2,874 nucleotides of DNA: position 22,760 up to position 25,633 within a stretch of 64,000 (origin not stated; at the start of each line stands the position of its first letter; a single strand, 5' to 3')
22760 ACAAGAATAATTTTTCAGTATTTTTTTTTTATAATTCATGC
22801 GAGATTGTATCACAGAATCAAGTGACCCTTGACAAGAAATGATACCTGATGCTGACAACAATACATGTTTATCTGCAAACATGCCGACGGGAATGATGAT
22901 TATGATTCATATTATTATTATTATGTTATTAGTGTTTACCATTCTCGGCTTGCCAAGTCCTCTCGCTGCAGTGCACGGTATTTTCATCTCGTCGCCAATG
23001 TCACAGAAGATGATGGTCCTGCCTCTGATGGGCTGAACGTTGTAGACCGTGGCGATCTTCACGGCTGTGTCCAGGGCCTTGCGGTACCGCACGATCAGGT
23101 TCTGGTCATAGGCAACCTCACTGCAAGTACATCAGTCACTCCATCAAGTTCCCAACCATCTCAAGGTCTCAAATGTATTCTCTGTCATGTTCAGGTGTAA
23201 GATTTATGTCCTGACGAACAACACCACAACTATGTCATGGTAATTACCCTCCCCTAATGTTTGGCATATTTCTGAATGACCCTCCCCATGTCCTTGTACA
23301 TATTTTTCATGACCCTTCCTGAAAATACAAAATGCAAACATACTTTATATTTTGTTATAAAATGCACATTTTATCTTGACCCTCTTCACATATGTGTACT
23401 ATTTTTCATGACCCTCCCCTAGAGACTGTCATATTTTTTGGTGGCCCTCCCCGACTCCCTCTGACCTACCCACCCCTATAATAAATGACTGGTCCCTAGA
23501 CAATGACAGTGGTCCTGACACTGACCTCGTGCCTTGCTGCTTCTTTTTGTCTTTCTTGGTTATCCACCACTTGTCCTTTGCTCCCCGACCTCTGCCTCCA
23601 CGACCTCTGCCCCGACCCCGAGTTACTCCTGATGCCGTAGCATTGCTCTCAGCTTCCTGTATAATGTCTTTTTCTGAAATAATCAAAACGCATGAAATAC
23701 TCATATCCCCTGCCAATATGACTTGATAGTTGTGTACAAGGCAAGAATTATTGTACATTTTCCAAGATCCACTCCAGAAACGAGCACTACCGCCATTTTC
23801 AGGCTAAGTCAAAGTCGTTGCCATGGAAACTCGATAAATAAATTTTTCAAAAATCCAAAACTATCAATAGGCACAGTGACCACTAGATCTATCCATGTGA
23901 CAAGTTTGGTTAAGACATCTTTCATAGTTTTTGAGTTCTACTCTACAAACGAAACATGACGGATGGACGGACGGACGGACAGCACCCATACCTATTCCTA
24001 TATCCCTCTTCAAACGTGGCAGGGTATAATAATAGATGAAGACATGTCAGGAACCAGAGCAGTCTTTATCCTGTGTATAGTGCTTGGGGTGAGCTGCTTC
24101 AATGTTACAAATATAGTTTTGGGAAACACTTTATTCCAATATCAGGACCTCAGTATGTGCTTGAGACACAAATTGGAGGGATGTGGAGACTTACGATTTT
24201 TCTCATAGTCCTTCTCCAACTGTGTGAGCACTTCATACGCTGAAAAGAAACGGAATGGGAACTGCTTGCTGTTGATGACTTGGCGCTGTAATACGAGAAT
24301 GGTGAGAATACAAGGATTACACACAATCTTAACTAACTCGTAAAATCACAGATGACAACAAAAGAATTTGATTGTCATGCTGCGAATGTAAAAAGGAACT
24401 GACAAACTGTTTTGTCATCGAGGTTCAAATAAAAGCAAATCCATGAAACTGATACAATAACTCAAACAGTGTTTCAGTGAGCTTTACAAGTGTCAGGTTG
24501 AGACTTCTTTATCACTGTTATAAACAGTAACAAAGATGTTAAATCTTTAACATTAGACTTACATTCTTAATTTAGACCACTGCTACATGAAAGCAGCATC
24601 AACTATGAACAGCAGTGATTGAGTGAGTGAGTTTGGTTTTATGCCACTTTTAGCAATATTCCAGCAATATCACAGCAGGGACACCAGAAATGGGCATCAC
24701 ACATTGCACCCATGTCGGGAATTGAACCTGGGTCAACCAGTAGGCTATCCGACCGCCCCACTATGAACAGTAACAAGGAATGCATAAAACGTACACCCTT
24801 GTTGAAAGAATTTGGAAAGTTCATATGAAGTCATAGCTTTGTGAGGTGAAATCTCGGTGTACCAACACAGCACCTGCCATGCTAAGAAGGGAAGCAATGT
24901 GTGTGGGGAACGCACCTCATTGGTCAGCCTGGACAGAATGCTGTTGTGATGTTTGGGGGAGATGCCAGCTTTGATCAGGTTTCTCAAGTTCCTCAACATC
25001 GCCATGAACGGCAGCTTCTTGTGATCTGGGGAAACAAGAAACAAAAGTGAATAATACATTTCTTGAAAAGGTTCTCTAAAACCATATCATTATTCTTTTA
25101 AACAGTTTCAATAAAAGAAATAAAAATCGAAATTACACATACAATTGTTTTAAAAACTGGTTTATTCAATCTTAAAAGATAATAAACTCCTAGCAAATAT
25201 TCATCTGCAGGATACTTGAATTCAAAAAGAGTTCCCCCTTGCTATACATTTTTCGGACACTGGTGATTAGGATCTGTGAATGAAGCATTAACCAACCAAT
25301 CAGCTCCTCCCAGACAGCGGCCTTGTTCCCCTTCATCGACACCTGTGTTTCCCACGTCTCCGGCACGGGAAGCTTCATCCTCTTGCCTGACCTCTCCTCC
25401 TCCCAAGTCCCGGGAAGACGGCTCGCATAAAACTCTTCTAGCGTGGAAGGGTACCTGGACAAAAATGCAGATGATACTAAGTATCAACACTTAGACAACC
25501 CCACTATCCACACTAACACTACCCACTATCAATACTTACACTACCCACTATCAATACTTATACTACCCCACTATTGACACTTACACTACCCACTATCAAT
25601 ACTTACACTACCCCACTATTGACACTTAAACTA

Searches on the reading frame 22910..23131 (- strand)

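Call 28: search_protein_families(library=pfam, proteins=[window:22910-23131:-], max_evalue=0.1)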
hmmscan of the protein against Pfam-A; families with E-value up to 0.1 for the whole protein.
window:22910-23131:- (74 aa): 1 family
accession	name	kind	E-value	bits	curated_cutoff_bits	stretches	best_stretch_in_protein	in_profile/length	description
PF05731.17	TROVE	-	0.00013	21.7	23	1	6-37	411-442/442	TROVE domain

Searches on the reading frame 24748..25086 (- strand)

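Call 28: search_protein_families(library=pfam, proteins=[window:24748-25086:-], max_evalue=0.1)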
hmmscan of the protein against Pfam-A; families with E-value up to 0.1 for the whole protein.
window:24748-25086:- (113 aa): 1 family
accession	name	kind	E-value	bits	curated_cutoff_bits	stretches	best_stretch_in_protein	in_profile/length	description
PF05731.17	TROVE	-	1.3e-10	41.5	23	1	21-57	298-334/442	TROVE domain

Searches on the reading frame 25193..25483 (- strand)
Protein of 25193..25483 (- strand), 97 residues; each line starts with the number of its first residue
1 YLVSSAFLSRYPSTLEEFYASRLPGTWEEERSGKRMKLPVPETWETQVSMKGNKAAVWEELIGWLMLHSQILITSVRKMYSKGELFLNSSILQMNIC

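Call 28: search_protein_families(library=pfam, proteins=[window:25193-25483:-], max_evalue=0.1)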
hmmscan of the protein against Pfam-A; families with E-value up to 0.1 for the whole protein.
window:25193-25483:- (97 aa): 1 family
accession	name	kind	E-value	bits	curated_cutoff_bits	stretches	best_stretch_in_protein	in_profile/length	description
PF05731.17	TROVE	-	1.2e-22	81.2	23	1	6-63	240-298/442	TROVE domain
